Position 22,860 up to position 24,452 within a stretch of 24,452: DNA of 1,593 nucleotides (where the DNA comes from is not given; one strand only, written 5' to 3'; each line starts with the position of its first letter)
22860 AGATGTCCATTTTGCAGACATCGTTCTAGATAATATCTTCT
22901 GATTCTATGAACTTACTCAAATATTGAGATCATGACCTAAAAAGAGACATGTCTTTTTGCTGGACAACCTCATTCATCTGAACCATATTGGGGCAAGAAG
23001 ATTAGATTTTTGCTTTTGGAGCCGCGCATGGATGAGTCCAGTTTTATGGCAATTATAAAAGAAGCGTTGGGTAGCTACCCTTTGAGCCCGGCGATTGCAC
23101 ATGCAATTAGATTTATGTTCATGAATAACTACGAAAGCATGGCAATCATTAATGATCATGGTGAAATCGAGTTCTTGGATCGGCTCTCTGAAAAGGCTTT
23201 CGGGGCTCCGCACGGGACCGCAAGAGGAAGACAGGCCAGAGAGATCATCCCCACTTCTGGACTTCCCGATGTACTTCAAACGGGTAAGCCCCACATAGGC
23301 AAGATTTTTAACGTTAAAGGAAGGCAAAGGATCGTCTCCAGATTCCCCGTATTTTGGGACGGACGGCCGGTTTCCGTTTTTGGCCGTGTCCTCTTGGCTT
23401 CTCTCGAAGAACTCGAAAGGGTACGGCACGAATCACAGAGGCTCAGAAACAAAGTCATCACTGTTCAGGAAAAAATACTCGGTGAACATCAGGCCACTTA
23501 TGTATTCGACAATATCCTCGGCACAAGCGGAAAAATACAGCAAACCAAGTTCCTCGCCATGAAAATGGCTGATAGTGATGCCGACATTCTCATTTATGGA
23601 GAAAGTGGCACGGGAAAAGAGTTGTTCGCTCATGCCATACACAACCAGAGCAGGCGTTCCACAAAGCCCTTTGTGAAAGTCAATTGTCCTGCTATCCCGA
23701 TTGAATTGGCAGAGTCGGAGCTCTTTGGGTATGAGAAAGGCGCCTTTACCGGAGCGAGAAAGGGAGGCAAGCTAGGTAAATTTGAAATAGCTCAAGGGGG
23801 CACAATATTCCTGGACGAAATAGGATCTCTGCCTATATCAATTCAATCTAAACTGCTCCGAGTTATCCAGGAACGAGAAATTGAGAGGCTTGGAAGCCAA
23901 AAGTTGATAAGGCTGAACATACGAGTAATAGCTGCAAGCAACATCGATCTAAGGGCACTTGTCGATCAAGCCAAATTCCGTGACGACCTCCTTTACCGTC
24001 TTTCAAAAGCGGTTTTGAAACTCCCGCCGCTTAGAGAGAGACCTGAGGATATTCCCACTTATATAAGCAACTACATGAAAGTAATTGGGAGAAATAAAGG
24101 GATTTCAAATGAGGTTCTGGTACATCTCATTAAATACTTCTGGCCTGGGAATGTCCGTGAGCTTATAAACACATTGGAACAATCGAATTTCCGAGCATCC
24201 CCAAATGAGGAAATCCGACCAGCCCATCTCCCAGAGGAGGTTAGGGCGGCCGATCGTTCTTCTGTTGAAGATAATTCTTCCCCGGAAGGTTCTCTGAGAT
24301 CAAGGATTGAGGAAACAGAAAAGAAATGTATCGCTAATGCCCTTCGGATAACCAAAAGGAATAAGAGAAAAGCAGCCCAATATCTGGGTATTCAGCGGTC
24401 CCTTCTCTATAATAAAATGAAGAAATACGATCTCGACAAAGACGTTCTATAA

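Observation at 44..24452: Two parallel 'aryl-acid CoA ligase + UbiD-type decarboxylase + TRAP uptake + sigma-54 activator' modules sharing one ubiX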

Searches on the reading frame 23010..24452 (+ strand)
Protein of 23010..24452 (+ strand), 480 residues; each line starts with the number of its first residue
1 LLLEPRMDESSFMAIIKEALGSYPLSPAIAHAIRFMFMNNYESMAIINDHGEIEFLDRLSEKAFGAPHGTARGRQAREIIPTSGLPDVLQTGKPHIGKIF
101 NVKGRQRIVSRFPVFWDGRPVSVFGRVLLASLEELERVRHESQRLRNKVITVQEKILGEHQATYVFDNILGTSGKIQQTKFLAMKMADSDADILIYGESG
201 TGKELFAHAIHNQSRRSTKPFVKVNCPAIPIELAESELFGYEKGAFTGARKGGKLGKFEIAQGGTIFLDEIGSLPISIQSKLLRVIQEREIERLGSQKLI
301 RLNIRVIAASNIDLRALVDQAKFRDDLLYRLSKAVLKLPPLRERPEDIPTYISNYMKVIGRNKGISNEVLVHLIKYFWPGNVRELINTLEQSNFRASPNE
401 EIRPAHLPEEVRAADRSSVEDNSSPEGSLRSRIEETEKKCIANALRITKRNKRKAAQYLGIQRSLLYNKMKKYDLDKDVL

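Call 4: search_protein_families(library=pfam, proteins=[window:23010-24452:+])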
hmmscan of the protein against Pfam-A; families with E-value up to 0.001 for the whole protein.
window:23010-24452:+ (480 aa): 8 families
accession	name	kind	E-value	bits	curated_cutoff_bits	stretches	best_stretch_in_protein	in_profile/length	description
PF00158.32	Sigma54_activat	-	8.2e-66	221.3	20.2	1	169-335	1-166/168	Sigma-54 interaction domain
PF14532.12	Sigma54_activ_2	-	4.9e-19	69.4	25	1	170-341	1-138/138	Sigma-54 interaction domain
PF25601.1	AAA_lid_14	-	1.8e-14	53.7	27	1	342-420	1-83/87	AAA+ ATPase lid domain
PF02954.25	HTH_8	-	3.2e-09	36.8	22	1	433-473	2-42/42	Bacterial regulatory protein, Fis family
PF18024.7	HTH_50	-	5.3e-06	26.5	27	1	426-475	1-49/50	Helix-turn-helix domain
PF07728.20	AAA_5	-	7.7e-06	26.4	22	1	192-312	1-123/139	AAA domain (dynein-related subfamily)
PF00004.35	AAA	-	1e-05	26.4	21.2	1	193-312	1-110/131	ATPase family associated with various cellular activities (AAA)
PF07724.20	AAA_2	-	1.3e-05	25.8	27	1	191-323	4-136/166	AAA domain (Cdc48 subfamily)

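Call 6: search_protein_families(library=ncbifam, proteins=[window:23010-24452:+])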
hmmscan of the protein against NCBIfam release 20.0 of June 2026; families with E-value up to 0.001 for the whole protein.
window:23010-24452:+ (480 aa): 30 families (the best 25 are shown)
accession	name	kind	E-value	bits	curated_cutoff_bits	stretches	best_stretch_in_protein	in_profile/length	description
NF041552.1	TF_PrdR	equivalog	9.8e-121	403.9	795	1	32-474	135-577/577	sigma-54 dependent transcriptional regulator PrdR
TIGR01817.1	nifA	equivalog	1.6e-87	294.5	528.85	1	135-418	164-449/534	nif-specific transcriptional activator NifA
NF003451.0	PRK05022.1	equivalog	3.1e-86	290.1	476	1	141-475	164-510/512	nitric oxide reductase transcriptional regulator NorR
NF008469.0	PRK11361.1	equivalog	4.2e-86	289.5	714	1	160-476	136-457/461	acetoacetate metabolism transcriptional regulator AtoC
TIGR02329.1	propionate_PrpR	equivalog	2.8e-85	286.9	499.2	1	158-472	203-526/526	propionate catabolism operon regulatory protein PrpR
TIGR02915.1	PEP_resp_reg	equivalog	6.7e-85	285.6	502.6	1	155-475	127-444/445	PEP-CTERM-box response regulator transcription factor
TIGR01818.1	ntrC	equivalog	4.5e-82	276.3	558.6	1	166-472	133-462/463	nitrogen regulation protein NR(I)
NF011953.0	PRK15424.1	equivalog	1.9e-81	274.3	703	1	159-473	211-534/538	propionate catabolism operon regulatory protein PrpR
NF050807.1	TransRegFlbDCaul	equivalog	6.3e-81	272.5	750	1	178-474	129-439/454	sigma-54-dependent transcriptional regulator FlbD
NF011958.0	PRK15429.1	equivalog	7.6e-78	262.8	830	1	144-480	355-691/692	formate hydrogenlyase transcriptional activator FlhA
NF049963.1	RespRegFlgRCampy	domain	2.3e-77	260.7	750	1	164-475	131-429/429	fla regulon two-component system response regulator FlgR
NF041906.1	V4R_TF_MobR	exception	9.9e-77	258.7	999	1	140-473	205-544/544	phenol degradation transcriptional regulator MobR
TIGR02974.1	phageshock_pspF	equivalog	3.3e-76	256.7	443.55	2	174-400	6-237/336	phage shock protein operon transcriptional activator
NF038308.1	RNA_repair_RtcR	equivalog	1.4e-74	251.9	650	1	155-474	168-517/530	RNA repair transcriptional activator RtcR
NF008485.2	PRK11388.1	equivalog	2.3e-73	247.6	551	1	154-478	321-640/643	dihydroxyacetone kinase operon transcriptional regulator DhaR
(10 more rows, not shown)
